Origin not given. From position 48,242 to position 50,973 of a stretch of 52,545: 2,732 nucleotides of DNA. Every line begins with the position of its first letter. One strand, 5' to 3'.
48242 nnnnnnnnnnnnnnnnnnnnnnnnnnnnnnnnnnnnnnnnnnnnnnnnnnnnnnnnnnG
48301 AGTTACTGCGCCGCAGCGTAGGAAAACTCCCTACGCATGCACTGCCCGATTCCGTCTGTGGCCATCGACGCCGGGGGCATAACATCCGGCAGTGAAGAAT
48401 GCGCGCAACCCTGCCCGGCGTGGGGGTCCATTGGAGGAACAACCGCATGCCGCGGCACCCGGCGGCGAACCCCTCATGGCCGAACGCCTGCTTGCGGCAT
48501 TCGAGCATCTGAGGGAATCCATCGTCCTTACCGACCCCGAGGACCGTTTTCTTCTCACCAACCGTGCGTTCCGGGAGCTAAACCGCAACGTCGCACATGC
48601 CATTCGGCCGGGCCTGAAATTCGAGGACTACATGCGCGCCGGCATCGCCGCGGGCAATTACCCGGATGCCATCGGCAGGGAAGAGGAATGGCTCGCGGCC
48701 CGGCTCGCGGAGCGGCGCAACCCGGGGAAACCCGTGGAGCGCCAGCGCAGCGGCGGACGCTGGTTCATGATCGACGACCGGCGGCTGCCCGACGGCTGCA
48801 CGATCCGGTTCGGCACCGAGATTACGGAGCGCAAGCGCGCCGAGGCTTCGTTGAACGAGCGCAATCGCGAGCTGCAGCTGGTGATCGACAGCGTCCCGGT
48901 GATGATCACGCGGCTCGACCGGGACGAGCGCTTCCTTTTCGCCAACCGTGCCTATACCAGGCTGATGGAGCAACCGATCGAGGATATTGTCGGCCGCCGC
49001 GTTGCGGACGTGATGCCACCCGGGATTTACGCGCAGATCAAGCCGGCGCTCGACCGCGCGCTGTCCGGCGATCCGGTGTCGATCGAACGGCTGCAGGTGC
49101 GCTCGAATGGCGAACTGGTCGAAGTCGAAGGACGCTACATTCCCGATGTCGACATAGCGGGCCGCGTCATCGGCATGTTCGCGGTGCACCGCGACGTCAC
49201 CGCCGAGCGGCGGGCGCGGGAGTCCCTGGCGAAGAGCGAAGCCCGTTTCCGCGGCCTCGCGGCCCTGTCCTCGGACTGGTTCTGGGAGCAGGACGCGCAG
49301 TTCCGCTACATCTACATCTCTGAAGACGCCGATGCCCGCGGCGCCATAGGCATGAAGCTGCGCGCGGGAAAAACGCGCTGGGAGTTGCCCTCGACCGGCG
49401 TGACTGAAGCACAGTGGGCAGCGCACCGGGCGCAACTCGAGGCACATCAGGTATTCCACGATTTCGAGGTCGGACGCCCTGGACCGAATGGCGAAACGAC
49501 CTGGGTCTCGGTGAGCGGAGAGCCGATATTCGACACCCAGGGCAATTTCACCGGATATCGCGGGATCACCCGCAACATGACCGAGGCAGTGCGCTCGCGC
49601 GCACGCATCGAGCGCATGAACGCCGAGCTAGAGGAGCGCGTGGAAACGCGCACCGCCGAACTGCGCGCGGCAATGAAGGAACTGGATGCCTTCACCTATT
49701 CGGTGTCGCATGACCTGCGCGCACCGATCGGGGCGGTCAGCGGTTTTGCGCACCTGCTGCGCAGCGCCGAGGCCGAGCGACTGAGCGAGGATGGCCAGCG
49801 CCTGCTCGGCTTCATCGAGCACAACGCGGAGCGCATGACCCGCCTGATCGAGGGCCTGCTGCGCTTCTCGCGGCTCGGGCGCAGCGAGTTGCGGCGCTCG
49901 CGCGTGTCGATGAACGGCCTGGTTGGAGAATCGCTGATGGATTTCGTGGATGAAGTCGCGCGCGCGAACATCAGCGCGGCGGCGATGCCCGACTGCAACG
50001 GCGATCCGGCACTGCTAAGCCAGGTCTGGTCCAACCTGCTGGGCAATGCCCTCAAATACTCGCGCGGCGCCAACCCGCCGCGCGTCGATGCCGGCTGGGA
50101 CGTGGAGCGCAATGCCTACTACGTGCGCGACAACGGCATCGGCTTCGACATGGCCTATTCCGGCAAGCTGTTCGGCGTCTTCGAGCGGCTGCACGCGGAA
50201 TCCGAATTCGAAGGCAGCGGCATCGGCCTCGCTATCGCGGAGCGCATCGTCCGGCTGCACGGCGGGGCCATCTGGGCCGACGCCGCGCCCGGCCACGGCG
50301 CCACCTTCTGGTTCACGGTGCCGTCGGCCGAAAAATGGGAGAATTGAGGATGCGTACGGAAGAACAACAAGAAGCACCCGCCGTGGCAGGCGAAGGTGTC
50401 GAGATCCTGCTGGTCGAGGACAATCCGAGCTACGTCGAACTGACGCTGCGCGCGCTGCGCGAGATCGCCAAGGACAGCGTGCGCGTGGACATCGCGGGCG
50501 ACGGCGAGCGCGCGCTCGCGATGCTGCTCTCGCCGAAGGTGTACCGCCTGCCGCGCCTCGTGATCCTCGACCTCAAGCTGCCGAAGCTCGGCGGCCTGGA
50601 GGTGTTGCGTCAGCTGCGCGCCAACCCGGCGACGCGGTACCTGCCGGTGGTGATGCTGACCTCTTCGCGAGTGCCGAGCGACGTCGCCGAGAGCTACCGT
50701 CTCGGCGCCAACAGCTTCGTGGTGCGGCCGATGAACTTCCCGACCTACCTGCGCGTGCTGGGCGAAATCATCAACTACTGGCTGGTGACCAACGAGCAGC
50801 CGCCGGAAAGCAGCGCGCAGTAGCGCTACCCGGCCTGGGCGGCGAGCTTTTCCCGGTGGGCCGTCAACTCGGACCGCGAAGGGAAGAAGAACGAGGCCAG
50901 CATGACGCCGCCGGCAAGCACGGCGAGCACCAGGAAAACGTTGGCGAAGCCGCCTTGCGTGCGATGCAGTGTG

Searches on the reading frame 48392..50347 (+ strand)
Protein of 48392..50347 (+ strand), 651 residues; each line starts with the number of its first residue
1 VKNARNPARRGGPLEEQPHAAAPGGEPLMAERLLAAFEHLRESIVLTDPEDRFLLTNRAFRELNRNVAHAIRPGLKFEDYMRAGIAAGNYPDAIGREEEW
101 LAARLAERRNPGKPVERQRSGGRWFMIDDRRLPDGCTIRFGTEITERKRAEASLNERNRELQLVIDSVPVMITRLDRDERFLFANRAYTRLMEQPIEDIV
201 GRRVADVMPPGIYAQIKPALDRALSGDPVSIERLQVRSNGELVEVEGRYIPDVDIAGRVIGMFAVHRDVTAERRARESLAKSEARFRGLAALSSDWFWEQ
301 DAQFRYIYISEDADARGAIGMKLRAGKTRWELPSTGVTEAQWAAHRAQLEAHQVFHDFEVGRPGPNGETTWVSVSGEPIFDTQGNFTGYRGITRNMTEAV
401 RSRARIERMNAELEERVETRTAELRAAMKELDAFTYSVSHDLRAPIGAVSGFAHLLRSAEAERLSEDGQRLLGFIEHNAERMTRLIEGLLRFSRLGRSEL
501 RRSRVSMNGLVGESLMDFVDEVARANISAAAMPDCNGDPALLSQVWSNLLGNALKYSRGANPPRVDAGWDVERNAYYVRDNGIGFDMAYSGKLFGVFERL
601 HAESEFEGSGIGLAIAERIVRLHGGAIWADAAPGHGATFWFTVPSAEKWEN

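Call 9: search_protein_families(library=pfam, proteins=[window:48392-50347:+], max_evalue=0.001)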
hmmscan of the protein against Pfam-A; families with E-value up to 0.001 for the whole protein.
window:48392-50347:+ (651 aa): 9 families
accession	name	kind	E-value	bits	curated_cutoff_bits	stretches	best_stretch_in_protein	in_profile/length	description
PF08448.16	PAS_4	-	2e-28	99.2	23.1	2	166-274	2-110/110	PAS fold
PF12860.13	PAS_7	-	1.4e-23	83.7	27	1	37-151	1-114/115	PAS fold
PF02518.31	HATPase_c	-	6e-22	78.6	26.4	1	537-645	1-109/111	Histidine kinase-, DNA gyrase B-, and HSP90-like ATPase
PF00989.32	PAS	-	2.9e-16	59.9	22.6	1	160-269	2-113/113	PAS fold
PF13426.13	PAS_9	-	8.5e-14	52.1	27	2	169-271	3-103/103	PAS domain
PF00512.31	HisKA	-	5.6e-13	49.2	26.9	1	432-496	3-64/66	His Kinase A (phospho-acceptor) domain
PF13188.13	PAS_8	-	6.9e-09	35.7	21.8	1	161-208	3-50/65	PAS domain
PF08447.18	PAS_3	-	2e-07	31.6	25.6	0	182-264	2-87/89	PAS fold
PF13596.12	PAS_10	-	4.9e-06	27.6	22.1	1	161-269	1-105/106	PAS domain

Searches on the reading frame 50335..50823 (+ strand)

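Call 48: search_protein_families(library=pfam, proteins=[window:50335-50823:+], max_evalue=0.1)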
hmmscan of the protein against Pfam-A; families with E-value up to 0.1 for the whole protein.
window:50335-50823:+ (162 aa): 1 family
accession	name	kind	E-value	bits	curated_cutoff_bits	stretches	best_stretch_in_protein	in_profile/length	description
PF00072.30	Response_reg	-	8.4e-17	61.8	30.2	1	24-135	1-103/111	Response regulator receiver domain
